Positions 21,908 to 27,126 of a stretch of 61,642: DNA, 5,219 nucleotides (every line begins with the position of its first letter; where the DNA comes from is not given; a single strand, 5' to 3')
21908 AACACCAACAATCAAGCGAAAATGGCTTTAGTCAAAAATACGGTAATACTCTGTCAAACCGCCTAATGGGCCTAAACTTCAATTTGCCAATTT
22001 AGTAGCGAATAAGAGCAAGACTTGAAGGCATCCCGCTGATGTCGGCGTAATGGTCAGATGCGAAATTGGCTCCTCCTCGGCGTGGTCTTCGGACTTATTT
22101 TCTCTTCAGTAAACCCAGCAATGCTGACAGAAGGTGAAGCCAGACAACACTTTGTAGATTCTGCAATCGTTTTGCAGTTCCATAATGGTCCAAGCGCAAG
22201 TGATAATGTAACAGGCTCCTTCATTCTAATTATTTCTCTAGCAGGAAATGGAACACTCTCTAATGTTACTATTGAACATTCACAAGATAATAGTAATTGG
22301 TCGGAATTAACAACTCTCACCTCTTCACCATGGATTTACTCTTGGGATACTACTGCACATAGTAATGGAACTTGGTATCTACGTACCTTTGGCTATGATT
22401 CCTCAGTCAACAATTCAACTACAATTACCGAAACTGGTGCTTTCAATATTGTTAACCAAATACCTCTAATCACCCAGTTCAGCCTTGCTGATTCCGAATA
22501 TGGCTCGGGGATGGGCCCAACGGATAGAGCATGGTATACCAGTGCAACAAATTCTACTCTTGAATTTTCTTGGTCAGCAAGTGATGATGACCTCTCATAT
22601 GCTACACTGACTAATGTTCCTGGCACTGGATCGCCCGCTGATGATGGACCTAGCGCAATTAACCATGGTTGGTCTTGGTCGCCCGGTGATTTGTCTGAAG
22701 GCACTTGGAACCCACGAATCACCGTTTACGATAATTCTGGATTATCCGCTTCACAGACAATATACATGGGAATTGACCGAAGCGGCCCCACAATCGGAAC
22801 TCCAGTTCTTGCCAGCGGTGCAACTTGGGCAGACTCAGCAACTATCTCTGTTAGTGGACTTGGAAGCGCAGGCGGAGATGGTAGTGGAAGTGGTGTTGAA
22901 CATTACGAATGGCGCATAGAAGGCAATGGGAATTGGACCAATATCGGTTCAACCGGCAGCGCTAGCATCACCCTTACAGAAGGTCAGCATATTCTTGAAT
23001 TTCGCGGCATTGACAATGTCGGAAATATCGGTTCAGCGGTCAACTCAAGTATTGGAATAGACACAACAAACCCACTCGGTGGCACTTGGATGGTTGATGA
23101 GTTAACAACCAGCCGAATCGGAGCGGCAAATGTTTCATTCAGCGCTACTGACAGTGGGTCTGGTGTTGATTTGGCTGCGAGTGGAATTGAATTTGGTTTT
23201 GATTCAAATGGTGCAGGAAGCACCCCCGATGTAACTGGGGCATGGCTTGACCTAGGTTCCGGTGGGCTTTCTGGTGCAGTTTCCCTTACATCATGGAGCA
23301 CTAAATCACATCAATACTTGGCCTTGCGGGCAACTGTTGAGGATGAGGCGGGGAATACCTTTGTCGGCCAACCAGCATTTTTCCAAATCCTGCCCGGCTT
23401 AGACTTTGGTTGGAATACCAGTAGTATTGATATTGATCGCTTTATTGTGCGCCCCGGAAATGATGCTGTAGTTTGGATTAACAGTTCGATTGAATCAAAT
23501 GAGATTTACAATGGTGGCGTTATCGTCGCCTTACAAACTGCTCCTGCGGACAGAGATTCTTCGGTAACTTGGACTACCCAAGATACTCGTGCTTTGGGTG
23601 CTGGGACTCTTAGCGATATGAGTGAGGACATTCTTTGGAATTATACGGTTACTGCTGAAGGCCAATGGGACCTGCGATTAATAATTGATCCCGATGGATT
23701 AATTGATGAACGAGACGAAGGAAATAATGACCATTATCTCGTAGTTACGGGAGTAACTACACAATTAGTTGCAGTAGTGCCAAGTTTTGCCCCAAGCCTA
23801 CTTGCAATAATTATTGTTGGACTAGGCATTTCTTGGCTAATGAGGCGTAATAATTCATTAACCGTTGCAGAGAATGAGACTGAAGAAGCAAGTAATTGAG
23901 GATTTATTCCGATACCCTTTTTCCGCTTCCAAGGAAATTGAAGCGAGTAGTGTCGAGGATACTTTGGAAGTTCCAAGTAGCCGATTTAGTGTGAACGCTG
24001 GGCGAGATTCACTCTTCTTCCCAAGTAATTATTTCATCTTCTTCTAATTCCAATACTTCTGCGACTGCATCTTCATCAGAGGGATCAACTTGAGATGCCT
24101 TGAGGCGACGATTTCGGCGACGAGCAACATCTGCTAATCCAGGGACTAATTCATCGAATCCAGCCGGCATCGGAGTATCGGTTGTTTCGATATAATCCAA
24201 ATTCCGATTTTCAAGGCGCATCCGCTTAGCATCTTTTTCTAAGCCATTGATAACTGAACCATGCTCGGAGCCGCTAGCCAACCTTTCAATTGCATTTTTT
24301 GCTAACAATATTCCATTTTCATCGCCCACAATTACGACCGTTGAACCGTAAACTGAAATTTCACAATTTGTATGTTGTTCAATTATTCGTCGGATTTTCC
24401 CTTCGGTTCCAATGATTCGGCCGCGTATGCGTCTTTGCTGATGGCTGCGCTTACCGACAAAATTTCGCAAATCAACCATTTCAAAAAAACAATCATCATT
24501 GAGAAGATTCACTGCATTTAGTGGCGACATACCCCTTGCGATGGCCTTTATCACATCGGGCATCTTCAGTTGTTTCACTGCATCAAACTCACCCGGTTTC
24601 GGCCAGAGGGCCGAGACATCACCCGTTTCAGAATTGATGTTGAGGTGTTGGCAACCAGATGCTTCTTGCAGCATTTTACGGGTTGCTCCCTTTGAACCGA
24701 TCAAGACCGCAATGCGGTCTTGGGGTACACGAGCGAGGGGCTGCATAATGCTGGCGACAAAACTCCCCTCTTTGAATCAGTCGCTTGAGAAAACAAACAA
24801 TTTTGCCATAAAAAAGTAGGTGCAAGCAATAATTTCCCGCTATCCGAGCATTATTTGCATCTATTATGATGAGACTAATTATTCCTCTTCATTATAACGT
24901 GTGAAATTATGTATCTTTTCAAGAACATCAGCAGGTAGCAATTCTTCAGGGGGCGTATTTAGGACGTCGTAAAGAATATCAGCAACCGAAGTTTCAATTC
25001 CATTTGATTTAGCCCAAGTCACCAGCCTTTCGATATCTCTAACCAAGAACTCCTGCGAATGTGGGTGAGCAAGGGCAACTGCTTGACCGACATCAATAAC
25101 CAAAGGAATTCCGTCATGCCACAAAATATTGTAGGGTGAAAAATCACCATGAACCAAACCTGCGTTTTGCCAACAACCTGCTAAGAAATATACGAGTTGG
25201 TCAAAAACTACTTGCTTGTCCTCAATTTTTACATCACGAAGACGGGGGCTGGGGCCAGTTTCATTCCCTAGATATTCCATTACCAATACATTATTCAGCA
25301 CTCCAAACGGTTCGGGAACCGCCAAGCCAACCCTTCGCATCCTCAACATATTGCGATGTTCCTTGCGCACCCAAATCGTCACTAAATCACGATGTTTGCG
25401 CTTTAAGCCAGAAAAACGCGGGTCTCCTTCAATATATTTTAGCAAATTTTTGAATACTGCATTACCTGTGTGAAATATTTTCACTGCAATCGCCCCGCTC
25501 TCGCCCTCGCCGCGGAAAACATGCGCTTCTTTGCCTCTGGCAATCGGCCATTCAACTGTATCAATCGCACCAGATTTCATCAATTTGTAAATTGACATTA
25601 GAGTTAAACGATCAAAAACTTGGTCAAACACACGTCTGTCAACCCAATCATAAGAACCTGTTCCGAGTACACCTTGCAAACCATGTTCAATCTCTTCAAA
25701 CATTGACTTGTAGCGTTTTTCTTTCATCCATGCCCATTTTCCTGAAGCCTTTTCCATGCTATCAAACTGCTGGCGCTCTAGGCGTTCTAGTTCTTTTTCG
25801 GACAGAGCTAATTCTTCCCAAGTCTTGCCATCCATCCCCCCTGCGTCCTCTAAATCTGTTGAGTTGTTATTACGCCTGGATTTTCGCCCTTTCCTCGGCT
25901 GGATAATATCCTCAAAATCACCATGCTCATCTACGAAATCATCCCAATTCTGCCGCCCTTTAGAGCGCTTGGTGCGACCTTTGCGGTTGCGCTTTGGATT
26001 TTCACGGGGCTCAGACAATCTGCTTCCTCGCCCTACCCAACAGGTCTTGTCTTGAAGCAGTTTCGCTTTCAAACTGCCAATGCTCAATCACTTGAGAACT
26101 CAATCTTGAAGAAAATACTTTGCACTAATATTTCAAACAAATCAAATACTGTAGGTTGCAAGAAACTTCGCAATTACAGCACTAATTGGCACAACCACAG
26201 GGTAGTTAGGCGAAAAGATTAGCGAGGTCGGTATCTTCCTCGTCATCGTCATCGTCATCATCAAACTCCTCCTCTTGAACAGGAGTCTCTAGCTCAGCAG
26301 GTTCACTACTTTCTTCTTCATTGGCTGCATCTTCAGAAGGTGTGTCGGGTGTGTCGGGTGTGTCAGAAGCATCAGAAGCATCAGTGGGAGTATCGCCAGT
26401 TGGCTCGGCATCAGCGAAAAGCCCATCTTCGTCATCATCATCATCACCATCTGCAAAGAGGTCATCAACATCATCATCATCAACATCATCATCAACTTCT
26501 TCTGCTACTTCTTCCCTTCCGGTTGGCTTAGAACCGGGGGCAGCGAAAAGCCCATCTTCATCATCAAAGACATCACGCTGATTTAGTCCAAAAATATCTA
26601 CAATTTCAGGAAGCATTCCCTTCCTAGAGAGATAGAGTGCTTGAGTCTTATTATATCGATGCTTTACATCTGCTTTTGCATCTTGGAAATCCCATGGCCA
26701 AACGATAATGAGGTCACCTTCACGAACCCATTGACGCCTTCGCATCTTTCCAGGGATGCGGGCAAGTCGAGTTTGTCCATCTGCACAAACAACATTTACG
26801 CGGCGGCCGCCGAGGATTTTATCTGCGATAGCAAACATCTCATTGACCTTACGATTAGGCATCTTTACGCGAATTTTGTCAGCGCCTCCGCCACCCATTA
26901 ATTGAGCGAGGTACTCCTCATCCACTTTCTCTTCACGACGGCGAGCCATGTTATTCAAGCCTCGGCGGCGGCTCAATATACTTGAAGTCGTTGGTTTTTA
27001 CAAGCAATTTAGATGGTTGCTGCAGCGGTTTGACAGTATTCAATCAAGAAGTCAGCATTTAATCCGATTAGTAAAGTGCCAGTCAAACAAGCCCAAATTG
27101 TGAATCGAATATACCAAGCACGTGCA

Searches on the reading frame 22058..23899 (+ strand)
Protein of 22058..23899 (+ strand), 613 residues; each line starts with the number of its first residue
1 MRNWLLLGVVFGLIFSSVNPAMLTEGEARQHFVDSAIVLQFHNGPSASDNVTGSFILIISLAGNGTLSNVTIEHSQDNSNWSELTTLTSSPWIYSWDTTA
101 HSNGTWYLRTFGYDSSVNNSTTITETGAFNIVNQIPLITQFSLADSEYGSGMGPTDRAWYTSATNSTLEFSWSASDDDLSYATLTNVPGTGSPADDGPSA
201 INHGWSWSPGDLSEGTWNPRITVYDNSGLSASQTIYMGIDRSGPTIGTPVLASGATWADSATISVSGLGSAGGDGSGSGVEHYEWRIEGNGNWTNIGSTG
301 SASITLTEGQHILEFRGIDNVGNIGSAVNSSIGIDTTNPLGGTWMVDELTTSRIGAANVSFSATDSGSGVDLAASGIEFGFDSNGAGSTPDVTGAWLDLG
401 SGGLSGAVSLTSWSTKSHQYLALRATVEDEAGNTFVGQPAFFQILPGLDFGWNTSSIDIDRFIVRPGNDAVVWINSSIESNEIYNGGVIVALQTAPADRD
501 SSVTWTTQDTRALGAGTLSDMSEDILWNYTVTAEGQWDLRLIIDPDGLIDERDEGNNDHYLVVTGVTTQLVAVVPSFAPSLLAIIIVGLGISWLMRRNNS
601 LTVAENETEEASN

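Call 70: search_protein_families(library=pfam, proteins=[window:22058-23899:+], max_evalue=0.01)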
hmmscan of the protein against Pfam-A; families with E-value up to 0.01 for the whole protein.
window:22058-23899:+ (613 aa): 3 families
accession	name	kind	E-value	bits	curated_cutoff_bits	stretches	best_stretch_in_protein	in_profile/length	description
PF19077.6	Big_13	-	3.5e-07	31.1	27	0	165-240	26-101/102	Bacterial Ig-like domain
PF07705.17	CARDB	-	0.00021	21.9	22.7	1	502-558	46-98/101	CARDB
PF17957.7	Big_7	-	0.0019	19.3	24.1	1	45-105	8-65/70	Bacterial Ig domain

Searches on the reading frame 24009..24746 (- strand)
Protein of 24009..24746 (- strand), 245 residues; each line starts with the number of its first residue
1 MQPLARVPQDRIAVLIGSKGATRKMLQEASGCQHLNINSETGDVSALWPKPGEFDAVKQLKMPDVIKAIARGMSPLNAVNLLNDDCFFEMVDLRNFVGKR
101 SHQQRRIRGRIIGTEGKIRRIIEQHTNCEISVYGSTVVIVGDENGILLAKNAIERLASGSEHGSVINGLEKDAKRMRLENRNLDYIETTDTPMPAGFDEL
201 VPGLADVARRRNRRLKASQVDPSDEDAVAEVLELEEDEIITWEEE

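Call 75: search_protein_families(library=pfam, proteins=[window:24009-24746:-], max_evalue=0.00001)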
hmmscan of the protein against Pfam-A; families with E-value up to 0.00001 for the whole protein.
window:24009-24746:- (245 aa): 2 families
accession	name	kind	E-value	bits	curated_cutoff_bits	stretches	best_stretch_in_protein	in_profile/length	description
PF00013.35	KH_1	-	1.7e-11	44.1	21.5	0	108-154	11-65/66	KH domain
PF21800.4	KH_KRR1_2nd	-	3e-10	40.4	27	1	88-154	3-68/91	KRR1 small subunit processome component, second KH domain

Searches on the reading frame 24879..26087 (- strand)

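Call 75: search_protein_families(library=pfam, proteins=[window:24879-26087:-], max_evalue=0.00001)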
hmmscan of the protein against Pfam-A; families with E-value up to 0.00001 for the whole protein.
window:24879-26087:- (402 aa): 2 families
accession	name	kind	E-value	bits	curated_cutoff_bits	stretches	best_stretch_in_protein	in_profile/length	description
PF01163.29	RIO1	-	5.2e-47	160.3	22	1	190-365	2-180/187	RIO domain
PF01636.29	APH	-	4e-06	27.2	23.2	0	285-336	140-197/239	Phosphotransferase enzyme family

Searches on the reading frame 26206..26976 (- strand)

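Call 75: search_protein_families(library=pfam, proteins=[window:26206-26976:-], max_evalue=0.00001)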
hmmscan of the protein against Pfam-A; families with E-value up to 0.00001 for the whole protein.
window:26206-26976:- (256 aa): 1 family
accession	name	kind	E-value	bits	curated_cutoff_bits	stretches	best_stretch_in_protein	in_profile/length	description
PF01176.25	eIF-1a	-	2.4e-19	69.1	30.2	1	45-107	1-64/64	Translation initiation factor 1A / IF-1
